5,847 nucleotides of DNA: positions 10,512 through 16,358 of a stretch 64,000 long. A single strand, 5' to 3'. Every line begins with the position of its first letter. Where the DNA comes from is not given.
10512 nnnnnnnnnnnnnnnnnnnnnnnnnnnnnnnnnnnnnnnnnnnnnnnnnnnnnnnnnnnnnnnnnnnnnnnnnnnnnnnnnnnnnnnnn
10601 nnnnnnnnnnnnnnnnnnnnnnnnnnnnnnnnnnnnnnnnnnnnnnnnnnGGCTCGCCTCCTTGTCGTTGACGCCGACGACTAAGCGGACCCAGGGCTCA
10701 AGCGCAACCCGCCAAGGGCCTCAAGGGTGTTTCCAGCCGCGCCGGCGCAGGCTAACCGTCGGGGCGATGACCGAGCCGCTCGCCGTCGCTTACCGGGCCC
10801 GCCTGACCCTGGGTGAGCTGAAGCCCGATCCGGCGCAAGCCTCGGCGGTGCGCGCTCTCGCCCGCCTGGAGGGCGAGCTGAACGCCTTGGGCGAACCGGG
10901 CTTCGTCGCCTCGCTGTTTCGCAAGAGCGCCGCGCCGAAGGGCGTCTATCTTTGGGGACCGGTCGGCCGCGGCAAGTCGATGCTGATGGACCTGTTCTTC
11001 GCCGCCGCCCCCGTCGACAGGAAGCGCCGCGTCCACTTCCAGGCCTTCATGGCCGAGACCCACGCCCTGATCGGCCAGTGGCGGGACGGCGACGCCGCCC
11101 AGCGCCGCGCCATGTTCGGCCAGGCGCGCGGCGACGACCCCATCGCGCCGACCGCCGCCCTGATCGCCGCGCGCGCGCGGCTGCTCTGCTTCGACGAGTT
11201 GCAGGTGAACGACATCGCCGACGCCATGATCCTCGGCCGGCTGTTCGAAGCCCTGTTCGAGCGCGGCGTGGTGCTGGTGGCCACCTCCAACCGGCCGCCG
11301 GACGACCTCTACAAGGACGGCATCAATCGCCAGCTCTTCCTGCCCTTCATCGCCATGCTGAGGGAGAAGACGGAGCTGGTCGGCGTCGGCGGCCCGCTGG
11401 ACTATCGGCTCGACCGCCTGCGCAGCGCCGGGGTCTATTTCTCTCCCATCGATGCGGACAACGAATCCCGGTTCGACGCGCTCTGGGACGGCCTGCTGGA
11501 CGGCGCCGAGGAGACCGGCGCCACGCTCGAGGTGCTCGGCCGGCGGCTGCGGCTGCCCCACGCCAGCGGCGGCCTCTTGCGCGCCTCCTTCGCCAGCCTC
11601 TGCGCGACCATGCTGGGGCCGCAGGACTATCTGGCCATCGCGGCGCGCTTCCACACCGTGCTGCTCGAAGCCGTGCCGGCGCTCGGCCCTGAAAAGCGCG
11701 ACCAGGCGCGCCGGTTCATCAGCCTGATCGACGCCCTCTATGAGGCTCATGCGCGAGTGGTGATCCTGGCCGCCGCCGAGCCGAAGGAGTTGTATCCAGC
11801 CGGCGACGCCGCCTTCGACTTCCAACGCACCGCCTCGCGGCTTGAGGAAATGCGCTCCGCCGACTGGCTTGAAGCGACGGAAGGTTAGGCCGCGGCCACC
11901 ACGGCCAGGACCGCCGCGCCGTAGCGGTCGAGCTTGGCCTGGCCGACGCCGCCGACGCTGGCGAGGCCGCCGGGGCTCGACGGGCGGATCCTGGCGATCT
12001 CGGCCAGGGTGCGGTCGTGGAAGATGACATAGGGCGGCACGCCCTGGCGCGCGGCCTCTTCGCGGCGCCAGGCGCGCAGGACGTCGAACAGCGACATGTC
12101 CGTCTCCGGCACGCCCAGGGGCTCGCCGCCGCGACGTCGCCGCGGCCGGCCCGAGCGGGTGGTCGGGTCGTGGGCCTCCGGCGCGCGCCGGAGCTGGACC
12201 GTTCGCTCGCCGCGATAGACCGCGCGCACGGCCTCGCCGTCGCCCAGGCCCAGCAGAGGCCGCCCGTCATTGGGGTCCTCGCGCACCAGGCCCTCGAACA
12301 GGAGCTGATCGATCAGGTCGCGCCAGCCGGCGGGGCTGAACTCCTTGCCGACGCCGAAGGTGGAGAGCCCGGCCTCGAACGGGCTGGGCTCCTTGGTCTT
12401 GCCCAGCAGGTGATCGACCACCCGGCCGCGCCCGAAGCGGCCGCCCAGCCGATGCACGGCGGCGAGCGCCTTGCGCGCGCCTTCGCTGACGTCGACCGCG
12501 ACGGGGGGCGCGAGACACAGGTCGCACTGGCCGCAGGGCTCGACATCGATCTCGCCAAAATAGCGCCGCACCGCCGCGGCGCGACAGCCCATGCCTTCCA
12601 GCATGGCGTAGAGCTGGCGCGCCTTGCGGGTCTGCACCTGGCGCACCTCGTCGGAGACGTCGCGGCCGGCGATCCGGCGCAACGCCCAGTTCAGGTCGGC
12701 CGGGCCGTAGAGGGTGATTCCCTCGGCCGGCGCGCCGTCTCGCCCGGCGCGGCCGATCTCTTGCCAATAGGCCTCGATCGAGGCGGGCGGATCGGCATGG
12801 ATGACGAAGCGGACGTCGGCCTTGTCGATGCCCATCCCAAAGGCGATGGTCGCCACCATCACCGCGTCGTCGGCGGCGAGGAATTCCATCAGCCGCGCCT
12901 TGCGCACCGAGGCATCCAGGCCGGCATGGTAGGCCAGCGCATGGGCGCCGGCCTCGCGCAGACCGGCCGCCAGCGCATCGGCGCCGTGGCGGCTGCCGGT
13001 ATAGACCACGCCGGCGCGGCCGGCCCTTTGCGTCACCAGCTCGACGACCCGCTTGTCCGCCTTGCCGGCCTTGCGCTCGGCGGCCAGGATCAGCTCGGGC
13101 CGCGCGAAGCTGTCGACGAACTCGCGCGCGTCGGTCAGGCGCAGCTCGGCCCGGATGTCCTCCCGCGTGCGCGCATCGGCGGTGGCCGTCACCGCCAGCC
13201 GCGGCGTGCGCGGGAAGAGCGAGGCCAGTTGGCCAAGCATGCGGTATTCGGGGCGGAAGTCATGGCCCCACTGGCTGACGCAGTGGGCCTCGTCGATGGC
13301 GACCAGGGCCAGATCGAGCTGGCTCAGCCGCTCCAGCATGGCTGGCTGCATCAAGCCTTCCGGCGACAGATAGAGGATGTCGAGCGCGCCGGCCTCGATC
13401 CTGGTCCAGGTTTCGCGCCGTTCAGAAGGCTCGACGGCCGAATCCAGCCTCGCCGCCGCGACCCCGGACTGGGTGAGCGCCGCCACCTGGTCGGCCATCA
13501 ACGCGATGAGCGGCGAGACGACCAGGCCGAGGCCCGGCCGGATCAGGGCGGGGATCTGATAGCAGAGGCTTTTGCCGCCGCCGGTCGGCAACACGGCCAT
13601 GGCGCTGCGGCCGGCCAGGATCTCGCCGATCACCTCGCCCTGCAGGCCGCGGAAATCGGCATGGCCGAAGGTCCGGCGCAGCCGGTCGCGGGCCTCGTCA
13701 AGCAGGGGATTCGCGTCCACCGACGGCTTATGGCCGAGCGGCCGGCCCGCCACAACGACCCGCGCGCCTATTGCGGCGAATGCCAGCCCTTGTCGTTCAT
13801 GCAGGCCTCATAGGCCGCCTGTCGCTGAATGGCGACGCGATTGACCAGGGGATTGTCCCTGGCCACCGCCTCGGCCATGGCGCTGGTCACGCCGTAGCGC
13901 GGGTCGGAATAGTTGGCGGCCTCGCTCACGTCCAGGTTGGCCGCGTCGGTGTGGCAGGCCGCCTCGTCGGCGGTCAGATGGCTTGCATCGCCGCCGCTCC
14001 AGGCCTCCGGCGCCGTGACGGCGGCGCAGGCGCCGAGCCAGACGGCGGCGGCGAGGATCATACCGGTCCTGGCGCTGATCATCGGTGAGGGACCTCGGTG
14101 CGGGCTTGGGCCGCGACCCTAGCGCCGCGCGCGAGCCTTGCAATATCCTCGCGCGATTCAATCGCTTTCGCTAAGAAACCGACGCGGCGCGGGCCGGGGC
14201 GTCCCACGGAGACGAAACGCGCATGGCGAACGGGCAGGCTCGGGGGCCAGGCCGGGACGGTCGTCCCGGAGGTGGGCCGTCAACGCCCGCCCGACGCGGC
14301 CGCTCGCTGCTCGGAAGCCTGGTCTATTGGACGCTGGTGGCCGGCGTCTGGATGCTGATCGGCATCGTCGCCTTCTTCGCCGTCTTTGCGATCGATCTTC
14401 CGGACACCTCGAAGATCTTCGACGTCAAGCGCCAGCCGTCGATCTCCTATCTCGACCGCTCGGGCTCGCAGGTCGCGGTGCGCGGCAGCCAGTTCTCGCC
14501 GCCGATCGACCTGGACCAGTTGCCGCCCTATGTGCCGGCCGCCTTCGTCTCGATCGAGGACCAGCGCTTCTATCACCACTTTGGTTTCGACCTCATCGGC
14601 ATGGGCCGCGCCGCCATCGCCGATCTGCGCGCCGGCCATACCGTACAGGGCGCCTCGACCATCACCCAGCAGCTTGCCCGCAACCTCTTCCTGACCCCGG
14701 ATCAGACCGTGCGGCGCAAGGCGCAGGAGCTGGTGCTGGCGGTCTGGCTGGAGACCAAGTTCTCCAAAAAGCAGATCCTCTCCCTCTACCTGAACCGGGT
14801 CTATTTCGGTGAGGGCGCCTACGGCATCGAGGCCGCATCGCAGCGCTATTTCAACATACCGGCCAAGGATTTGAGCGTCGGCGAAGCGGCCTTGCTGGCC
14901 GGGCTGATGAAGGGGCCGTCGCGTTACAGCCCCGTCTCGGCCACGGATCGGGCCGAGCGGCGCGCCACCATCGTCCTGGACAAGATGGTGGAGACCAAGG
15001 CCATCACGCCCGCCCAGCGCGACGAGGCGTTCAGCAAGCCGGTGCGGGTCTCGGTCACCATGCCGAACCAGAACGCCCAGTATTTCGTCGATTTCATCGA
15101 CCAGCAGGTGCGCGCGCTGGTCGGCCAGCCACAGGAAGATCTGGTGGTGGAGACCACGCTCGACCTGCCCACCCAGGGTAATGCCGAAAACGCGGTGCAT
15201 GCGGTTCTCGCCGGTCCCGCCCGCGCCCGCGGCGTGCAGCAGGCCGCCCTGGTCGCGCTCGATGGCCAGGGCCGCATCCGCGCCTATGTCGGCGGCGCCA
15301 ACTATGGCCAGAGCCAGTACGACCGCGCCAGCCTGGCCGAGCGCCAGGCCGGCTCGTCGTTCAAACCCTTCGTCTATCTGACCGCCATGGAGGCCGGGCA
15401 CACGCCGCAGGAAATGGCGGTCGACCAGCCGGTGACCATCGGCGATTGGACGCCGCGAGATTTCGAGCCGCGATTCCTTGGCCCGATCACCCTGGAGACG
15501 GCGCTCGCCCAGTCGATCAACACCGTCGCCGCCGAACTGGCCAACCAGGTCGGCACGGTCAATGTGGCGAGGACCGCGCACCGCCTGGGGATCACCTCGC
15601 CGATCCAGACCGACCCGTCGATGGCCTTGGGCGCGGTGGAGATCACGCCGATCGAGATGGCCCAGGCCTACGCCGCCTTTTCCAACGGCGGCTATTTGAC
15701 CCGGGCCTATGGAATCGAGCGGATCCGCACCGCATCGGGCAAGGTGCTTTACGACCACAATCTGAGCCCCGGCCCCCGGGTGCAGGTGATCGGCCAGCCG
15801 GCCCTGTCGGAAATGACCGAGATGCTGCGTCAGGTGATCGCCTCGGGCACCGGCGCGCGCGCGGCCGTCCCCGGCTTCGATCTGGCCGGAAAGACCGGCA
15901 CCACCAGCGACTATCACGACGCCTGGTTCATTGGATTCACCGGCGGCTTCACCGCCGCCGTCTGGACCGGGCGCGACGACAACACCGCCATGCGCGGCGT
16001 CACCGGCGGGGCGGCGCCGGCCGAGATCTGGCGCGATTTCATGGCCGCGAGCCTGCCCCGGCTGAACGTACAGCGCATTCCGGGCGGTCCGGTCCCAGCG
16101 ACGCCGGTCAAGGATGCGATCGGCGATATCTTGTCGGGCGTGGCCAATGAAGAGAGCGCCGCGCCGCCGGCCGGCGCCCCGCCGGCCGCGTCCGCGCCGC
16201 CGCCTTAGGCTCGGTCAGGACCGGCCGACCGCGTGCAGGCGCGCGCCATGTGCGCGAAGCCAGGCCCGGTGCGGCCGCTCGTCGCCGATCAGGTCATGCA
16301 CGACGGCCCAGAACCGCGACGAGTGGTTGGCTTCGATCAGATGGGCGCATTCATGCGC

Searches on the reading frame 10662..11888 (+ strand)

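Call 65: search_protein_families(library=pfam, proteins=[window:10662-11888:+], max_evalue=0.00001)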
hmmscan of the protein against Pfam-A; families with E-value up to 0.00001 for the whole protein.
window:10662-11888:+ (408 aa): 1 family
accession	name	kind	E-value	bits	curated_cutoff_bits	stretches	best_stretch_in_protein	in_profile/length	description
PF03969.22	AFG1_ATPase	-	2.1e-126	422.2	27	1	42-404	5-359/361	AFG1-like ATPase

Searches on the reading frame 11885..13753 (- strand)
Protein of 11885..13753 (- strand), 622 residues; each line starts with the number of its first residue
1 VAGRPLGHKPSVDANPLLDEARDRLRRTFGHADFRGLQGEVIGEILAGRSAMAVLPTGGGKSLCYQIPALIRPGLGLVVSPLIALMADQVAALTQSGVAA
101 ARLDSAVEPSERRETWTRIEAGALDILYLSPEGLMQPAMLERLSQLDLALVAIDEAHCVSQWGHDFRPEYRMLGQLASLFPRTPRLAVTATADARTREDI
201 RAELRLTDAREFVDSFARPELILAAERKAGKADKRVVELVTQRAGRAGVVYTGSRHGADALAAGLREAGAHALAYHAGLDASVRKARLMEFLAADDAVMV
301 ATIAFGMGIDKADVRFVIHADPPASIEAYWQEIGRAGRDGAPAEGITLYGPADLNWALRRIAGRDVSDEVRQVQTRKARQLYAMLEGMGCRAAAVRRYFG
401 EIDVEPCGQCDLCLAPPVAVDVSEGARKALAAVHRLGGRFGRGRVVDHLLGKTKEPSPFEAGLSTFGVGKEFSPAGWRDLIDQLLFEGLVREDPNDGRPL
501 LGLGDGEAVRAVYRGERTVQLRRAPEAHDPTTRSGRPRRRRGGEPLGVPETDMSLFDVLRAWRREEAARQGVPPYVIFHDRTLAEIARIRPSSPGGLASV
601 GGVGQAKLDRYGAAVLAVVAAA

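Call 65: search_protein_families(library=pfam, proteins=[window:11885-13753:-], max_evalue=0.00001)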
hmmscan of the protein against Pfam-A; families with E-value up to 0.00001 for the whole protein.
window:11885-13753:- (622 aa): 5 families
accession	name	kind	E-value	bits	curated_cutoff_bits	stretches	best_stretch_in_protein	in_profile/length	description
PF00270.35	DEAD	-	3.7e-24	85.8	26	1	37-199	3-166/167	DEAD/DEAH box helicase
PF00570.28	HRDC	-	9.1e-23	80.4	23.8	1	554-619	3-68/68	HRDC domain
PF09382.16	RQC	-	8.9e-18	64.6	23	1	417-526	2-110/114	RQC domain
PF00271.37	Helicase_C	-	1.3e-17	64.5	23.5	1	235-340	5-110/110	Helicase conserved C-terminal domain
PF16124.10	RecQ_Zn_bind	-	3.5e-09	37.7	25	1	352-414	2-66/66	RecQ zinc-binding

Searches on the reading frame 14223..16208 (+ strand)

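Call 65: search_protein_families(library=pfam, proteins=[window:14223-16208:+], max_evalue=0.00001)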
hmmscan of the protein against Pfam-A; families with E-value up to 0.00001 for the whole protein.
window:14223-16208:+ (661 aa): 2 families
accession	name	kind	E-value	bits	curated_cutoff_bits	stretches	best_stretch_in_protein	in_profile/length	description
PF00912.28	Transgly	-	2.3e-64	216.5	27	1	93-255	15-177/178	Transglycosylase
PF00905.27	Transpeptidase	-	5.1e-30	105.1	22.1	1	343-607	3-298/299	Penicillin binding protein transpeptidase domain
